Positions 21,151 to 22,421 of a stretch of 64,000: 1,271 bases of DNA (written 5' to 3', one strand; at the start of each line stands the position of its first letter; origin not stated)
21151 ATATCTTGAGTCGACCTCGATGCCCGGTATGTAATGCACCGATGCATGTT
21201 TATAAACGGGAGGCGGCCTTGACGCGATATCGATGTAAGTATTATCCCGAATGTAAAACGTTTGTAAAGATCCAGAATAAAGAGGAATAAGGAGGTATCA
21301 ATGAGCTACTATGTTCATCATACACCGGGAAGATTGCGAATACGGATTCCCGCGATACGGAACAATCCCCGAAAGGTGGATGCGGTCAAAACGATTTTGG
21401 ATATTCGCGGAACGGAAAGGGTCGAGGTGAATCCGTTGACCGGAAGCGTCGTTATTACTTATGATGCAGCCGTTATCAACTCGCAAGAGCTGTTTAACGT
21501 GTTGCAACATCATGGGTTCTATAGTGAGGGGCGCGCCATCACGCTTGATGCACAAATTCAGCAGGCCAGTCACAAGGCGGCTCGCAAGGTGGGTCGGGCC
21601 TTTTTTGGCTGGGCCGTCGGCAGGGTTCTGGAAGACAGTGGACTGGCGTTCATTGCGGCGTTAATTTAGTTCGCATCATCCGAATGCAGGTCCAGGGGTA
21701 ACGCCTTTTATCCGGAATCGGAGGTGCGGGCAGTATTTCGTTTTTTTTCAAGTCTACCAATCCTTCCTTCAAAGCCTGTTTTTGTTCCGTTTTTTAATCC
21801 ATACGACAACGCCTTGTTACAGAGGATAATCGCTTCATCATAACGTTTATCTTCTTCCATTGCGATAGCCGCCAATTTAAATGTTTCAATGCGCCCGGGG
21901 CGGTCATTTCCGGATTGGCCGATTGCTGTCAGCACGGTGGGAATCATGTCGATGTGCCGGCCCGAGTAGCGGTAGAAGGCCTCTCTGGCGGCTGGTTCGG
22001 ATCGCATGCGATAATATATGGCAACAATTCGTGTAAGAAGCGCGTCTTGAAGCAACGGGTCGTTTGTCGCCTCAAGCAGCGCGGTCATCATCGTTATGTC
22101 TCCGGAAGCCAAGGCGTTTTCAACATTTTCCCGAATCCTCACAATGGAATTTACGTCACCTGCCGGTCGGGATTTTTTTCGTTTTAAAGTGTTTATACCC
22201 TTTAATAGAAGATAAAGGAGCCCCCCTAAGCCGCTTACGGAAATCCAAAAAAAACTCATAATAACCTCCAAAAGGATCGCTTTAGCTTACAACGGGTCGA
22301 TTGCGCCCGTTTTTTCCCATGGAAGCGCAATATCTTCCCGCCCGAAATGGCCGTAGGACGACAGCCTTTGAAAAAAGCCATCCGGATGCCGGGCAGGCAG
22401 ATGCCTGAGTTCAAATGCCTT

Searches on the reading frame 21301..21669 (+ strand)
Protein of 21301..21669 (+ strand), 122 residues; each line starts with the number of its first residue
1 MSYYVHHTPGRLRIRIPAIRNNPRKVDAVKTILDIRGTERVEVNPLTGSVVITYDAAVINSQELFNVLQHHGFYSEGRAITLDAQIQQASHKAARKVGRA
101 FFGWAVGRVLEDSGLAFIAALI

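Call 32: search_protein_families(library=pfam, proteins=[window:21301-21669:+], max_evalue=0.1)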
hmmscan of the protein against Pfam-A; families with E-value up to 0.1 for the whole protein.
window:21301-21669:+ (122 aa): 3 families
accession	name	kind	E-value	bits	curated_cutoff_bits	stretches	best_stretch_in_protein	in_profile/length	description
PF19991.5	HMA_2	-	4.5e-12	46.6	30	1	6-70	12-77/154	Heavy metal associated domain 2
PF00403.32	HMA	-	0.012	16.4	24.8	1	30-72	18-60/62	Heavy-metal-associated domain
PF05059.19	Orbi_VP4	-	0.032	12.7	27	1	43-115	314-386/638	Orbivirus VP4 core protein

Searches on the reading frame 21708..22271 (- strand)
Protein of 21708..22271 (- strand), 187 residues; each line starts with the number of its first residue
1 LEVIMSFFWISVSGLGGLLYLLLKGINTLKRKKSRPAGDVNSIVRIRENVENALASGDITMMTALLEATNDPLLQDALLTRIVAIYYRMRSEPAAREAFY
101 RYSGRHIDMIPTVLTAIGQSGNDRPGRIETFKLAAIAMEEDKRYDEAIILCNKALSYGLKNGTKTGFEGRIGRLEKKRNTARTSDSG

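Call 6: search_protein_families(library=pfam, proteins=[window:21708-22271:-], max_evalue=0.01)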
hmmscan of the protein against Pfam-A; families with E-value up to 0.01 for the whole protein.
window:21708-22271:- (187 aa): 0 families

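Call 7: search_protein_families(library=ncbifam, proteins=[window:21708-22271:-], max_evalue=0.01)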
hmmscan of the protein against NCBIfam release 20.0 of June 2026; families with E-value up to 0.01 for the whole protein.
window:21708-22271:- (187 aa): 0 families

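Call 32: search_protein_families(library=pfam, proteins=[window:21708-22259:-], max_evalue=0.1)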
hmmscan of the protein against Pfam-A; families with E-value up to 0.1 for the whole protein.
window:21708-22259:- (183 aa): 1 family
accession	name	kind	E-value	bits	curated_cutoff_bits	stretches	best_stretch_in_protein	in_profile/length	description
PF13424.12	TPR_12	-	0.011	16.3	30.1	1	115-151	32-72/77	Tetratricopeptide repeat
